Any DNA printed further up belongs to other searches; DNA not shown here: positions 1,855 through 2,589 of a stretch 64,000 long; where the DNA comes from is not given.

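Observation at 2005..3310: SET-domain methyltransferase gene co-operonic with an RlmI-like rRNA methyltransferase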

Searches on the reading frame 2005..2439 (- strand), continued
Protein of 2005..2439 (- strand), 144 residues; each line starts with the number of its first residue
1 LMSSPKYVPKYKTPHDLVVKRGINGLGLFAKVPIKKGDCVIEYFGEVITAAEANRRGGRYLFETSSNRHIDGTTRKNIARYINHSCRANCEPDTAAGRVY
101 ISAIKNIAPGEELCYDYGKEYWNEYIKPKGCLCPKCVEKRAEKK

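Call 28: fold_search(model_id=the predicted structure, library=pdb)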
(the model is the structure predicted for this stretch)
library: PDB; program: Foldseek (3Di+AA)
matches with E <= 10: 526; with E <= 0.001: 378
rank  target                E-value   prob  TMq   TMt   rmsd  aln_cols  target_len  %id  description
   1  7w6l_C                6.8e-10  1.00  0.68  0.62   3.3       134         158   35  The crystal structure of MLL3-RBBP5-ASH2L in complex with H3K4me0 peptide (released 2022-09-07)
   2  7w6l_E                7.2e-10  1.00  0.67  0.64   4.2       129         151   36  The crystal structure of MLL3-RBBP5-ASH2L in complex with H3K4me0 peptide (released 2022-09-07)
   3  6u9k_B                9.6e-10  1.00  0.70  0.68   4.3       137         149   34  MLL1 SET N3861I/Q3867L bound to inhibitor 18 (TC-5153) (released 2020-07-01)
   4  6u9n_A                1.2e-09  1.00  0.65  0.64   2.5       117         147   38  MLL1 SET N3861I/Q3867L bound to inhibitor 14 (TC-5139) (released 2020-07-01)
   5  6u9k_A                1.2e-09  1.00  0.72  0.70   2.9       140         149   34  MLL1 SET N3861I/Q3867L bound to inhibitor 18 (TC-5153) (released 2020-07-01)
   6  6u9n_B                1.2e-09  1.00  0.69  0.67   3.0       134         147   35  MLL1 SET N3861I/Q3867L bound to inhibitor 14 (TC-5139) (released 2020-07-01)
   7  5f6k_E                1.7e-09  1.00  0.64  0.62   2.4       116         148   39  Crystal structure of the MLL3-Ash2L-RbBP5 complex (released 2016-02-24)
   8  5f6k_C                1.9e-09  1.00  0.67  0.65   1.8       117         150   38  Crystal structure of the MLL3-Ash2L-RbBP5 complex (released 2016-02-24)
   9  6u9m_A                1.9e-09  1.00  0.66  0.65   4.3       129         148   36  MLL1 SET N3861I/Q3867L bound to inhibitor 16 (TC-5109) (released 2020-07-01)
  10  5f5e                  2.7e-09  1.00  0.64  0.63   2.8       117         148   38  The Crystal Structure of MLL1 SET domain with N3816I/Q3867L mutation (released 2016-02-24)
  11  7w67_C                3.6e-09  1.00  0.67  0.62   3.7       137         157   32  The crystal structure of MLL1 (N3861I/Q3867L/C3882SS)-RBBP5-ASH2L in complex with H3K4me0 peptide (released 2022-09-07)
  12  7w6a_C                5.7e-09  1.00  0.67  0.62   4.5       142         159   32  Crystal structure of the MLL1 (N3861I/Q3867L/C3882SS)-RBBP5-ASH2L complex (released 2022-09-07)
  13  7u5v_A                6.1e-09  1.00  0.65  0.75   2.4       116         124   37  Crystal structure of the Mixed Lineage Leukaemia (MLL1) SET Domain with the cofactor product S-Adenosylhomocysteine an (released 2023-09-27)
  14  6chg_C                6.9e-09  1.00  0.68  0.68   2.6       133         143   34  Crystal structure of the yeast COMPASS catalytic module (released 2018-08-22)
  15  7ud5_K                7.3e-09  1.00  0.69  0.58   3.5       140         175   34  Complex between MLL1-WRAD and an H2B-ubiquitinated nucleosome (released 2022-09-21)
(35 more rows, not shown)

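Call 49: search_protein_families(library=padloc, proteins=[window:2005-2436:-], max_evalue=0.01)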
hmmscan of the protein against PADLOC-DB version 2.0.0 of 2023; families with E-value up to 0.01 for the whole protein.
window:2005-2436:- (143 aa): 0 families
